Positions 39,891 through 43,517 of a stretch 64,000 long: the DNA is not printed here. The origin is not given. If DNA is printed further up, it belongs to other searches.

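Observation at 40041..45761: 1906-aa exported protein that reads like about nine concatenated small beta-barrel modules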

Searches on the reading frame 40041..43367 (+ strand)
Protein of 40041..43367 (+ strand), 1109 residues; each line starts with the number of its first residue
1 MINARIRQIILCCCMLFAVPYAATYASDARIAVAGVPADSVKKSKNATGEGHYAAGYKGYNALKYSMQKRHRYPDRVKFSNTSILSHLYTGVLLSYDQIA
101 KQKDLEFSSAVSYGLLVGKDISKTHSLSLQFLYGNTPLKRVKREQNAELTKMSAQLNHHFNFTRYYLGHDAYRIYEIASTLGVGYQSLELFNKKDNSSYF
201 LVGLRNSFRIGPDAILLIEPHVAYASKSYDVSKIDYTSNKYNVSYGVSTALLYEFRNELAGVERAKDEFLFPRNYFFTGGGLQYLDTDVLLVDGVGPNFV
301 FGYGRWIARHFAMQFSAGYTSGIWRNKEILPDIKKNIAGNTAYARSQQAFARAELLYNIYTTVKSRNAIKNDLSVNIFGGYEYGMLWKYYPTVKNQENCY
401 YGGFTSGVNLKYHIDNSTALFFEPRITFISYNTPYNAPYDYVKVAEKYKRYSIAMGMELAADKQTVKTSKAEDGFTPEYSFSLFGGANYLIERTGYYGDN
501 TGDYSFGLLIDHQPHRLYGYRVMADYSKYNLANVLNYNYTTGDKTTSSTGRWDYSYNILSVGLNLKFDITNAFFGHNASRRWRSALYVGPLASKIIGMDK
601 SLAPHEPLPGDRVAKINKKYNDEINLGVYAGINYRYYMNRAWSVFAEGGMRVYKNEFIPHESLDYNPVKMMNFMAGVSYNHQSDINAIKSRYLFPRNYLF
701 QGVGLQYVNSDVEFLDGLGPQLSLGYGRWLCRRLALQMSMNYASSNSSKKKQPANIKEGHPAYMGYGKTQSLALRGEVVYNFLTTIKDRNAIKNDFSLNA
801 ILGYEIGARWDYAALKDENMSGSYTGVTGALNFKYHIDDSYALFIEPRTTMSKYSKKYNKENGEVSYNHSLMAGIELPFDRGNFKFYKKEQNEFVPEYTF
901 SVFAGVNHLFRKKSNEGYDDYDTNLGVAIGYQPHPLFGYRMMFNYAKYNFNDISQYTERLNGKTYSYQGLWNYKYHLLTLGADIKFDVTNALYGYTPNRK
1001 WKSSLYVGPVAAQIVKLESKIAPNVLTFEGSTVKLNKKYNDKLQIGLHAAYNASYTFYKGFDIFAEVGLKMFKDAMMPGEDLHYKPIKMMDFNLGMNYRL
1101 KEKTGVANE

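Call 14: search_protein_families(library=pfam, alignment_id=A2, max_evalue=1)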
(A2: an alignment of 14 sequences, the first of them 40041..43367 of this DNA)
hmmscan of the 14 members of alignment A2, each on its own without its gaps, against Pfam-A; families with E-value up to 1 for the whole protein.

A. member 1, window:40041-43367:+ (1109 aa): 0 families

B. families by the number of members that match (of 14 scanned): 10 families
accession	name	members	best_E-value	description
PF13505.12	OMP_b-brl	3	1.3e-11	Outer membrane protein beta-barrel domain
PF10677.15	DUF2490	3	1.2e-06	Protein of unknown function (DUF2490)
PF03895.21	YadA_anchor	3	0.033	YadA-like membrane anchor domain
PF20351.4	DUF6646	2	9.1e-05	Family of unknown function (DUF6646)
PF23438.1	DUF7123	2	0.21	Domain of unknown function (DUF7123)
PF13568.12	OMP_b-brl_2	1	3e-06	Outer membrane protein beta-barrel domain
PF06585.17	JHBP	1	0.038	Haemolymph juvenile hormone binding protein (JHBP)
PF18793.7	nos_propeller_2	1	0.043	Nitrous oxide reductase propeller repeat 2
PF21151.2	CSN1_C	1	0.088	COP9 signalosome complex subunit 1, C-terminal helix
PF23970.1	DUF7297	1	0.09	Family of unknown function (DUF7297)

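Call 29: find_related_loci(query=A2, collection=genome_contigs, flank=10000)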
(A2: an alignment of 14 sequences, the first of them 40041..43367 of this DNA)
Query A2 (1109 aa) in genome_contigs; peptide patterns used: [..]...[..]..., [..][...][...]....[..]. (x = any residue, [..] = any of these).
163 stretches matched a pattern; 15 encode a relative of the query (tblastn E <= 1e-3); 14 distinct loci.
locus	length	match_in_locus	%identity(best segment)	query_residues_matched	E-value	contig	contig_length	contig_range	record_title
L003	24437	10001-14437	57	14-1103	0e+0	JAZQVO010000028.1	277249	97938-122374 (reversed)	MAG: Bacteroidaceae bacterium isolate T1900045170_TC20190164.MAGScoT_cleanbin_000002 SGB_5177_k141_2873464, whole genome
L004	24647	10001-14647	37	4-1109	0e+0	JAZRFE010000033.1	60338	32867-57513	MAG: Bacteroidaceae bacterium isolate T1900045495_YK20190189.MAGScoT_cleanbin_000037 SGB_7434_k141_302001, whole genome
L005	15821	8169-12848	34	1-1103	0e+0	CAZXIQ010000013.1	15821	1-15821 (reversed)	MAG TPA_asm: uncultured Bacteroidaceae bacterium isolate SRP315200_co2_689 genome assembly, contig: NODE_4066_length_158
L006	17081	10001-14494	35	6-1101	0e+0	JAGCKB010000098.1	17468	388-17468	MAG: Bacteroidaceae bacterium isolate RGIG9863 Yak_Rectum-3__c160767, whole genome shotgun sequence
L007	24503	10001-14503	35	6-1101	0e+0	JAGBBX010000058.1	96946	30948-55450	MAG: Bacteroidaceae bacterium isolate RGIG8978 Water_deer_Rectum-2__c538914, whole genome shotgun sequence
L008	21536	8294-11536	33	2-1103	0e+0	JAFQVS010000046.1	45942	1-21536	MAG: Bacteroidaceae bacterium isolate RGIG2194 Goat_Colon.Co__c1059384, whole genome shotgun sequence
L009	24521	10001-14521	31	1-1104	2e-177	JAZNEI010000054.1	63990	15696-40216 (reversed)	MAG: Bacteroidaceae bacterium isolate T1900044722_TS20190188.MAGScoT_cleanbin_000007 SGB_1911_k141_172356, whole genome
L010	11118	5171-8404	32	2-1101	2e-178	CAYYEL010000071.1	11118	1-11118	MAG TPA_asm: uncultured Bacteroidaceae bacterium isolate SRP315200_co1_415 genome assembly, contig: NODE_12917_length_11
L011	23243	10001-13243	32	2-1101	0e+0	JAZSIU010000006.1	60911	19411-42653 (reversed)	MAG: Bacteroidaceae bacterium isolate T1900044569_TS20190035.MAGScoT_cleanbin_000006 SGB_424_k141_3103550, whole genome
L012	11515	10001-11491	38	22-948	6e-109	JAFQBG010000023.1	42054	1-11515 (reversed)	MAG: Bacteroidaceae bacterium isolate RGIG1662 Goat_Cecum-1__c469139, whole genome shotgun sequence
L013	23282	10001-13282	35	6-1101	0e+0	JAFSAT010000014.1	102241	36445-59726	MAG: Bacteroidaceae bacterium isolate RGIG2972 Goat_Rectum-1__c214484, whole genome shotgun sequence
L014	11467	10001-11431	37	10-917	2e-89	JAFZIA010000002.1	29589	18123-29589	MAG: Bacteroidaceae bacterium isolate RGIG7785 Water_buffalos_Rectum.Co__c37551, whole genome shotgun sequence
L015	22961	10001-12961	22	58-1064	3e-23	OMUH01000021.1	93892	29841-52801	uncultured Prevotella sp. isolate hRUG878 genome assembly, contig: NODE_51_length_93892_cov_40.8868, whole genome shotgu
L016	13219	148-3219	20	304-1053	1e-7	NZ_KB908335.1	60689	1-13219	Segatella maculosa DSM 19339 = JCM 15638 strain DSM 19339 H164DRAFT_scaffold00017.17, whole genome shotgun sequence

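Call 33: search_protein_families(library=pfam, proteins=[L015:5586-6746:+, L015:6759-7280:+, L015:7284-9803:+, L015:9806-13087:+, L015:13088-14437:+, L015:14502-16676:+, L016:1-3435:+], max_evalue=0.01)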
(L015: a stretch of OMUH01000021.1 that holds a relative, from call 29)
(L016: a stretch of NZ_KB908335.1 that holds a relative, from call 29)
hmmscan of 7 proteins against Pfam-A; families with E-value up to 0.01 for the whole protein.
L015:5586-6746:+ (386 aa): 1 family
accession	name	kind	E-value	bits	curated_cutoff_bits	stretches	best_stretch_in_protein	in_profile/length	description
PF12099.14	DUF3575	-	3.5e-10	39.9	21.1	1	44-206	13-156/177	Protein of unknown function (DUF3575)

L015:6759-7280:+ (173 aa): 1 family
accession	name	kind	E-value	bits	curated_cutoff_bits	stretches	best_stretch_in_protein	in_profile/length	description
PF12099.14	DUF3575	-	8.6e-34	116.8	21.1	1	6-172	2-177/177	Protein of unknown function (DUF3575)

L015:7284-9803:+ (839 aa): 1 family
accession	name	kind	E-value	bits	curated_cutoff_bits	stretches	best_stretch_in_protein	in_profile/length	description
PF00691.25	OmpA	-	0.00085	20.1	27.2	1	328-390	2-62/98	OmpA family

L015:9806-13087:+ (1093 aa): 1 family
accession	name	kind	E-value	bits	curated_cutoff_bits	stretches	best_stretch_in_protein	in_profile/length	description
PF13505.12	OMP_b-brl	-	2.2e-09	38.1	28.7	1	499-641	20-157/175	Outer membrane protein beta-barrel domain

L015:13088-14437:+ (449 aa): 8 families
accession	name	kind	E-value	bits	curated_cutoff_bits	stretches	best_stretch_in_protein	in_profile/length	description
PF07719.23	TPR_2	-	1.8e-09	37.4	27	0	406-438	2-34/34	Tetratricopeptide repeat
PF14559.12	TPR_19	-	1.9e-09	38.1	25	1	256-315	4-62/68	Tetratricopeptide repeat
PF13428.12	TPR_14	-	2.2e-06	28.2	23.5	0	247-283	5-41/44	Tetratricopeptide repeat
PF13414.12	TPR_11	-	6.1e-06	26.3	26.8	1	80-112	1-33/42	TPR repeat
PF13181.12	TPR_8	-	2.9e-05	24.3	25.7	0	80-106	8-34/34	Tetratricopeptide repeat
PF12895.13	ANAPC3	-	0.00035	21.2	27.2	0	143-189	27-73/82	Anaphase-promoting complex, cyclosome, subunit 3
PF13432.12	TPR_16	-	0.00055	20.8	32.7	0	255-302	9-56/65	Tetratricopeptide repeat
PF23914.1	TPR_CcmH_CycH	-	0.0013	19.1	42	1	80-167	57-149/158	Cytochrome c-type biogenesis protein H TPR domain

L015:14502-16676:+ (724 aa): 6 families
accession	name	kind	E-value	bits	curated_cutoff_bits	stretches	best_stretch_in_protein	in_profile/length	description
PF09334.17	tRNA-synt_1g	-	2.4e-160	534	20.1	1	43-437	2-390/391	tRNA synthetases class I (M)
PF01588.26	tRNA_bind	-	7.4e-25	87.3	27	1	628-721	1-95/96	Putative tRNA binding domain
PF19303.5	Anticodon_3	-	2.8e-21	76.4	23.5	1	449-592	1-146/152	Anticodon binding domain of methionyl tRNA ligase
PF00133.28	tRNA-synt_1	-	1.7e-13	50.6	22.7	1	36-281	19-245/414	tRNA synthetases class I (I, L, M and V)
PF08264.19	Anticodon_1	-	0.0001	22.6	25.1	1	459-554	1-89/148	Anticodon-binding domain of tRNA ligase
PF01406.26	tRNA-synt_1e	-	0.00037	20.4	27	0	54-169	22-136/301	tRNA synthetases class I (C) catalytic domain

L016:1-3435:+ (1144 aa): 2 families
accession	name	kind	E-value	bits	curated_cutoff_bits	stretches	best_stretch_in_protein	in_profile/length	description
PF13505.12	OMP_b-brl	-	2.4e-22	80.4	28.7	2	216-380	23-175/175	Outer membrane protein beta-barrel domain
PF17036.11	CBP_BcsS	-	3.5e-05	24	24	0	858-923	66-128/207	Cellulose biosynthesis protein BcsS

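Call 38: predict_structure(alignment_id=A2)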
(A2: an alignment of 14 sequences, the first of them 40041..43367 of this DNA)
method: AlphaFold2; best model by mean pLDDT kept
length: 1109 residues; sequences in the alignment: 14
mean_pLDDT: 71.9   pTM: 0.45
mean pLDDT of the five models: 71.9, 68.8, 66.4, 65.1, 64.3
residues with pLDDT >= 90: 50; 70-90: 701; 50-70: 220; < 50: 138
segments of 3 or more residues with pLDDT < 50: 1-72, 141-145, 231-239, 263-265, 435-443, 468-473, 683-689, 815-817, 858-862, 882-891, 1102-1109
pLDDT, mean of each block of 10 residues (from residue 1): 31 37 27 28 30 25 35 62 81 79 64 85 88 75 56 90 81 80 84 76 84 78 75 42 78 73 53 78 80 77 77 83 78 67 83 82 74 84 82 67 84 79 85 47 64 82 55 62 79 68 76 77 83 74 69 81 82 67 82 77 64 58 78 78 80 77 69 79 49 71 80 77 78 79 81 69 78 82 78 81 82 57 78 78 85 60 68 74 44 74 87 69 87 85 88 75 73 86 82 66 83 83 70 62 83 79 83 73 72 84 42
secondary structure, 60 per line:
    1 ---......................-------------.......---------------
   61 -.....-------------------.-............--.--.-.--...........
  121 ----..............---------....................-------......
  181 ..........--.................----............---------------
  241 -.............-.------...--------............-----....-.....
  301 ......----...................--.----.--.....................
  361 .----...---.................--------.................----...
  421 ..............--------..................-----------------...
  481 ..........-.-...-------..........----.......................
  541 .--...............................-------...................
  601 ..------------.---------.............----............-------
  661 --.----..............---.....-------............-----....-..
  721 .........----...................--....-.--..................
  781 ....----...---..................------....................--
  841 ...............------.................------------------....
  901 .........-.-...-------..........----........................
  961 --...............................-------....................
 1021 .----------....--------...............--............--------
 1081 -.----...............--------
elements in order (helices of 4 or more, strands of 3 or more residues): H4-25 H39-45 H62-66 E88-99 E110-120 E125-138 E148-161 H162-167 E175-190 E193-209 E214-225 E242-254 E274-285 H291-294 E296-306 E311-329 E340-361 E372-388 E397-413 E418-434 E443-460 E478-490 E494-496 E504-513 E518-541 E544-568 H569-574 E582-602 E625-637 E642-653 E668-681 H685-689 E697-708 H714-717 E719-729 E734-752 E763-784 E795-812 E819-838 E841-855 E862-878 E897-909 E913-915 E923-932 E937-960 E963-987 H988-993 E1001-1021 E1032-1035 E1044-1058 E1061-1072 E1087-1101

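Call 41: fold_search(model_id=the predicted structure, library=pdb)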
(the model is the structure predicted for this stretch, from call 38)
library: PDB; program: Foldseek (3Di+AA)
matches with E <= 10: 790; with E <= 0.001: 100
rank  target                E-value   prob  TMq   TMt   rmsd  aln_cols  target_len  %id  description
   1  6r2q_B                6.6e-08  1.00  0.12  0.18  29.8       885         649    8  Structure of the Mtr complex (released 2020-04-22)
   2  9ex3_A                5.4e-07  1.00  0.11  0.15  29.1       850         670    7  Ferric-mycobactin receptor (FemA) in complex with dihydroaeruginoic acid (released 2025-02-26)
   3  8s34_A                1.3e-06  1.00  0.11  0.15  28.9       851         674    7  Ferric-mycobactin receptor (FemA) in complex with aeruginic acid (released 2025-02-26)
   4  9fz5_A                1.7e-05  0.54  0.07  0.09  31.4      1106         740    8  Cryo-EM structure of LptDE-YedD complex from Escherichia Coli (released 2025-04-09)
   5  9rpr_A                2.0e-05  0.75  0.08  0.10  29.0      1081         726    8  Cryo-EM structure of LptDEM complex containing Shigella flexneri LptE and endogenous E. coli LptD and LptM (released 2025-12-10)
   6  4aiq                  2.2e-05  0.99  0.10  0.16  29.7       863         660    8  The FrpB iron transporter from Neisseria meningitidis (F5-1 variant) (released 2013-01-23)
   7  6bpn                  3.5e-05  0.85  0.09  0.12  28.8       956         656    8  The crystal structure of the Ferric-Catecholate import receptor Fiu from E. coli K12: Open form (C2221) (released 2018-11-28)
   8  9i98_A                4.0e-05  0.87  0.08  0.14  27.1       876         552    8  Cryo-EM structure of Shigella flexneri LptDE bound by a Bicyclic peptide molecule (Compound 13) (released 2025-10-15)
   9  6h7v_A                4.2e-05  0.98  0.10  0.15  30.6       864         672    6  Crystal structure of BauA, the Ferric preacinetobactin receptor from Acinetobacter baumannii (released 2018-10-10)
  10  4aip_C                4.2e-05  0.97  0.11  0.16  33.4       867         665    9  The FrpB iron transporter from Neisseria meningitidis (F3-3 variant) (released 2013-01-23)
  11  9rps_A                4.7e-05  0.66  0.08  0.10  29.4      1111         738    8  Cryo-EM structure of Shigella flexneri LptDE in complex with RTP45 superinfection exclusion protein from RTP bacteriop (released 2025-12-10)
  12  2f1c                  5.2e-05  1.00  0.09  0.29  16.7       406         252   11  Crystal structure of the monomeric porin OmpG (released 2006-06-27)
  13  6i96                  5.2e-05  0.80  0.07  0.11  31.9       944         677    8  Structure of the ferrioxamine B transporter FoxA from Pseudomonas aeruginosa in complex with ferrioxamine B (released 2019-08-28)
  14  4aip_A                5.4e-05  0.96  0.10  0.15  30.1       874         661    8  The FrpB iron transporter from Neisseria meningitidis (F3-3 variant) (released 2013-01-23)
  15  6i97_B                5.9e-05  0.82  0.08  0.10  29.8       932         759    8  Structure of the ferrioxamine B transporter FoxA from Pseudomonas aeruginosa in complex with ferrioxamine B and a C-te (released 2019-08-28)
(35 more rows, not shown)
